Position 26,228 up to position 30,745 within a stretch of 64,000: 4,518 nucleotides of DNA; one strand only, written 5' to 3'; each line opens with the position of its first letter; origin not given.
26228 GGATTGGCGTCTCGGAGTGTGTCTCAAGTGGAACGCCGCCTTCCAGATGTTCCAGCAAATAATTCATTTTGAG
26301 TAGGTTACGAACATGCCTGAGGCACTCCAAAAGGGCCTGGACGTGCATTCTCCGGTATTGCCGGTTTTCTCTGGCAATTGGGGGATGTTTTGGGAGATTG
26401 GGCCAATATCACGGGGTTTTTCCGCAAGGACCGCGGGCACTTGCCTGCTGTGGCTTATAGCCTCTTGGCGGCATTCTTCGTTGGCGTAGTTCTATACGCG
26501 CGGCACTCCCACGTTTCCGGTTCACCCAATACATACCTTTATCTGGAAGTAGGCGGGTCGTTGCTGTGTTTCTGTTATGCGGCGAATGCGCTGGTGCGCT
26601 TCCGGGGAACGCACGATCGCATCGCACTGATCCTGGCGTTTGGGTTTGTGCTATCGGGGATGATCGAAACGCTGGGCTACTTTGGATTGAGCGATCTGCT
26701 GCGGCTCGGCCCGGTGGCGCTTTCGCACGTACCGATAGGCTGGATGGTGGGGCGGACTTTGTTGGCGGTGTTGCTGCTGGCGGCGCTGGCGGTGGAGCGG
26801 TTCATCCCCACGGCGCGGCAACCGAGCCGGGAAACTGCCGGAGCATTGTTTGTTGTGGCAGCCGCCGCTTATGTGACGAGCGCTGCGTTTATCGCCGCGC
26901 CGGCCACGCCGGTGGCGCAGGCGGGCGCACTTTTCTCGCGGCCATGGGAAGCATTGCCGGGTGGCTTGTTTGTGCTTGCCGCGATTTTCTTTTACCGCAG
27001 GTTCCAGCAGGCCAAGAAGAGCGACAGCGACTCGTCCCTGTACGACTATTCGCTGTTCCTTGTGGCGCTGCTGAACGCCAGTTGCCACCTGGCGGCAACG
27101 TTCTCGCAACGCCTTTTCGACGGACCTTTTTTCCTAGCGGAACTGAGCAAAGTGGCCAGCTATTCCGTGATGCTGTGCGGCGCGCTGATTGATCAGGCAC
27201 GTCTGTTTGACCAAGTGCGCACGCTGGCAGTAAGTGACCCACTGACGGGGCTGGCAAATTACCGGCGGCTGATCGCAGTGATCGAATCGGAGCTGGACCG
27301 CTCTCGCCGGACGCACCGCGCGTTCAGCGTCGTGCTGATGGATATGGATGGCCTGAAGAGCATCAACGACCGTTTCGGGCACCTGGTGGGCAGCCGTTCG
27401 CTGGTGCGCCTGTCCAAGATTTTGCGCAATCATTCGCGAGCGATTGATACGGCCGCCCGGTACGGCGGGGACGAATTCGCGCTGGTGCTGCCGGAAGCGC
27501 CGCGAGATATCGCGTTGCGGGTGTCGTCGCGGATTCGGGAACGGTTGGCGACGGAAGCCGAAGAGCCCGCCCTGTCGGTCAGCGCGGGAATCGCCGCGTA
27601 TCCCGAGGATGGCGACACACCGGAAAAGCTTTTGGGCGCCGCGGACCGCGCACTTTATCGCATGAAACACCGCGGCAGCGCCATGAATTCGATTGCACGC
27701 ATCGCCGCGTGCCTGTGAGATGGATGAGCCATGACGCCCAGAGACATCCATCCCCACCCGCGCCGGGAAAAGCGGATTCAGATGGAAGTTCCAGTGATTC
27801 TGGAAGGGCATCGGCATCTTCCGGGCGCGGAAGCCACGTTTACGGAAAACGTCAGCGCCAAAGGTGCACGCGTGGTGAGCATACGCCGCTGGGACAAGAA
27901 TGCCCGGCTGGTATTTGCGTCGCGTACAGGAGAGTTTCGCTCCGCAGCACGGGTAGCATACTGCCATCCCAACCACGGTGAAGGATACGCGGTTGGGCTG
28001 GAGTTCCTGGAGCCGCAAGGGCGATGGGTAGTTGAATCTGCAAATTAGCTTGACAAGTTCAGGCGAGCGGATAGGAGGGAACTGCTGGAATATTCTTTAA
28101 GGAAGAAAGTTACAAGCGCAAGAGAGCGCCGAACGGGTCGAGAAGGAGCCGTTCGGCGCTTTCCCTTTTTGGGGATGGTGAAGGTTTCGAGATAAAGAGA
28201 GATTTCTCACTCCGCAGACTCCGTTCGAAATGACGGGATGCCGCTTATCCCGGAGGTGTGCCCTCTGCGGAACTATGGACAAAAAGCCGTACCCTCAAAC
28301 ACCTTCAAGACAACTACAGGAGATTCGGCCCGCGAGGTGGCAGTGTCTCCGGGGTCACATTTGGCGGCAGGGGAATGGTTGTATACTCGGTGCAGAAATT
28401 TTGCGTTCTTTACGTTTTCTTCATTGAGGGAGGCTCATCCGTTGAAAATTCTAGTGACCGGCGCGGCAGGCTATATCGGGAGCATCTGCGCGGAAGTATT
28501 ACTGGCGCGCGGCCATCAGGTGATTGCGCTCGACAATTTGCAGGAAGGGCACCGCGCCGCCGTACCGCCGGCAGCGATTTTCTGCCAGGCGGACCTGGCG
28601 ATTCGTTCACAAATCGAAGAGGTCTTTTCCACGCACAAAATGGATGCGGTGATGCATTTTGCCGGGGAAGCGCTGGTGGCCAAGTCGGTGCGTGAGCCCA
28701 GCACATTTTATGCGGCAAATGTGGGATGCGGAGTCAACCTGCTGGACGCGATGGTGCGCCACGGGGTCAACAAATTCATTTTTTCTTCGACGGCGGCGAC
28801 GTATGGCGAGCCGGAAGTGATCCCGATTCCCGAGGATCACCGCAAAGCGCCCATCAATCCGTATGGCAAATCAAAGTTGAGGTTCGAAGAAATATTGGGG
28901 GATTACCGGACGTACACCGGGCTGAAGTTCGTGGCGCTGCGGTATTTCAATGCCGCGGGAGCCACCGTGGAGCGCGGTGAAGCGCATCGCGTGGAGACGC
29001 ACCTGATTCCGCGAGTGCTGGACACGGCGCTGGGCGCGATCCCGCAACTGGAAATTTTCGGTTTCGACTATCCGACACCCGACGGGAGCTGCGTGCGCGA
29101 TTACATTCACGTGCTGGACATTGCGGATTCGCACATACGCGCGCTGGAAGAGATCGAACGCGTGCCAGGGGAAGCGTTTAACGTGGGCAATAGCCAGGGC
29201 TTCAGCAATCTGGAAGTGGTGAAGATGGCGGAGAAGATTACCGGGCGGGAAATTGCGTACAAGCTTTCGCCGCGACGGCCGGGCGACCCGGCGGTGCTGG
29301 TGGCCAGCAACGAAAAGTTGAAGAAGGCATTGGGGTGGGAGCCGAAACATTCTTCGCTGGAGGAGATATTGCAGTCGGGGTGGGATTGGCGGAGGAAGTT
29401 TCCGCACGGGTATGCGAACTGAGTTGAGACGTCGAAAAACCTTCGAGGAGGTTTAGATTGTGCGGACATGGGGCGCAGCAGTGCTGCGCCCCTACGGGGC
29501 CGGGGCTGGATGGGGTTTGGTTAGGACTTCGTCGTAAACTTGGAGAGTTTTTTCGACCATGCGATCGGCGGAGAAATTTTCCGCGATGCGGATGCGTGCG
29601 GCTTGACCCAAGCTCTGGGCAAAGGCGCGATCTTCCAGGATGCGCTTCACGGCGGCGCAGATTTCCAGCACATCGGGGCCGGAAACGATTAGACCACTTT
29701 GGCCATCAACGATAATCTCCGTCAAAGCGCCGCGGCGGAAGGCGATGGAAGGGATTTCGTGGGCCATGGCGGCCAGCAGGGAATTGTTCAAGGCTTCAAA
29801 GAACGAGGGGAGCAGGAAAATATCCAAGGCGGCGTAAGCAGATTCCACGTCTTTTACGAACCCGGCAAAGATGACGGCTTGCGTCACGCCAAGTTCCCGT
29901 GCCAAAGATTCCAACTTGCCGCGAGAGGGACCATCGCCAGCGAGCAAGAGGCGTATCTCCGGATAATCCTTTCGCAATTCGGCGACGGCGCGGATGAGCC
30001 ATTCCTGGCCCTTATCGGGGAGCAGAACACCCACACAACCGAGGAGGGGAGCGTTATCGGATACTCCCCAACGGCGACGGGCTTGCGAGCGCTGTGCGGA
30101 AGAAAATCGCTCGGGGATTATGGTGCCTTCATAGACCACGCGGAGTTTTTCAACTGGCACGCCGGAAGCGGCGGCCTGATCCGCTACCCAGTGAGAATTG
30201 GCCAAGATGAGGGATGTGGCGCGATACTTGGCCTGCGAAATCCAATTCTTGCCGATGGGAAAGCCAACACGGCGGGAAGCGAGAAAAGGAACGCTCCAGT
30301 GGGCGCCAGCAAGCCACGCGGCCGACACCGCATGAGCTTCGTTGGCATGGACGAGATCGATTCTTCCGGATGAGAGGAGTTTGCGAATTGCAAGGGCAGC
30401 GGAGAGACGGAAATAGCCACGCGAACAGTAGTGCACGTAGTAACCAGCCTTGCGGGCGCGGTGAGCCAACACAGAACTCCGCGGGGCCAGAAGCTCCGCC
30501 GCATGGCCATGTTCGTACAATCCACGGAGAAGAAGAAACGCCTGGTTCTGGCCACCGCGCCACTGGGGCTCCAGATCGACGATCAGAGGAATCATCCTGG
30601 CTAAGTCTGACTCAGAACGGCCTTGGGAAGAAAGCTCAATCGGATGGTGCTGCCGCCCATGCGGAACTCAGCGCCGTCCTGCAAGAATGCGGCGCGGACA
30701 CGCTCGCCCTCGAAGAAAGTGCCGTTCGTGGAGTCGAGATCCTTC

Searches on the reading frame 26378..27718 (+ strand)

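Call 65: search_protein_families(library=pfam, proteins=[window:26378-27718:+], max_evalue=0.00001)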
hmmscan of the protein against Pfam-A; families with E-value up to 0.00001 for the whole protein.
window:26378-27718:+ (446 aa): 2 families
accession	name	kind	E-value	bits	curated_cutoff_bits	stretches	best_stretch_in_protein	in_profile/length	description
PF00990.26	GGDEF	-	1.4e-38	132.7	23.8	1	284-434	1-159/161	Diguanylate cyclase, GGDEF domain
PF17159.10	MASE3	-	8e-07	29.3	31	1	64-266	21-215/226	Membrane-associated sensor domain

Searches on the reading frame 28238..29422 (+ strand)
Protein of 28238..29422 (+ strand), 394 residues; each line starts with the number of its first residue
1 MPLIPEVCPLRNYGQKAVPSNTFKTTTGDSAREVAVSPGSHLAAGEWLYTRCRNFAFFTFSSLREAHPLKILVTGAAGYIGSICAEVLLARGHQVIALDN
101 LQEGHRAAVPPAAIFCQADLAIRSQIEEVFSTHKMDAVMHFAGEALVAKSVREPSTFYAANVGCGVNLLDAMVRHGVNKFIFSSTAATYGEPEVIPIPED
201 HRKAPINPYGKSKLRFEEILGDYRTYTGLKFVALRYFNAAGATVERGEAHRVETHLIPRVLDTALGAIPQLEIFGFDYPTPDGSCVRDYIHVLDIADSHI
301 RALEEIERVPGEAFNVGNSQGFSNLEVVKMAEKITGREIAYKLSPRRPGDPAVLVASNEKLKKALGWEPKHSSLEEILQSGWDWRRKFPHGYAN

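Call 65: search_protein_families(library=pfam, proteins=[window:28238-29422:+], max_evalue=0.00001)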
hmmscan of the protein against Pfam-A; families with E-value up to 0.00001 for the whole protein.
window:28238-29422:+ (394 aa): 7 families
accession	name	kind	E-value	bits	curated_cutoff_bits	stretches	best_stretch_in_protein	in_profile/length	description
PF01370.27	Epimerase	-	5.6e-58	196.6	20.9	1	71-317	1-240/240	NAD dependent epimerase/dehydratase family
PF16363.11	GDP_Man_Dehyd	-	2.9e-49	168.8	27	1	72-378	1-329/332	GDP-mannose 4,6 dehydratase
PF04321.23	RmlD_sub_bind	-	1e-12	48.2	27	1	70-220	2-136/287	RmlD substrate binding domain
PF05368.20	NmrA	-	1.2e-10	42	27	1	70-186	4-108/298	NmrA-like family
PF13460.12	NAD_binding_10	-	2.6e-10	40.9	27.2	1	75-235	1-142/184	NAD(P)H-binding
PF02719.21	Polysacc_synt_2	-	2e-09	37.5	20.2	1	71-241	1-173/293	Polysaccharide biosynthesis protein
PF01073.25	3Beta_HSD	-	5e-09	36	22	1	72-191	1-122/280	3-beta hydroxysteroid dehydrogenase/isomerase family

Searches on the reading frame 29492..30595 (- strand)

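Call 65: search_protein_families(library=pfam, proteins=[window:29492-30595:-], max_evalue=0.00001)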
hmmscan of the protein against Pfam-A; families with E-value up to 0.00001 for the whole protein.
window:29492-30595:- (367 aa): 4 families
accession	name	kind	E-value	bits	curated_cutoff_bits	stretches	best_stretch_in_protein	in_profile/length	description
PF13692.12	Glyco_trans_1_4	-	8.6e-34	117.3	27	1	183-322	2-142/142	Glycosyl transferases group 1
PF00534.26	Glycos_transf_1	-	8.6e-32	110.5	26.4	1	170-334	3-170/172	Glycosyl transferases group 1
PF13439.12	Glyco_transf_4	-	1.4e-15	58.2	28.5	1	13-157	2-165/170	Glycosyltransferase Family 4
PF13579.12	Glyco_trans_4_4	-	4.5e-12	47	29.7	1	14-155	2-156/158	Glycosyl transferase 4-like domain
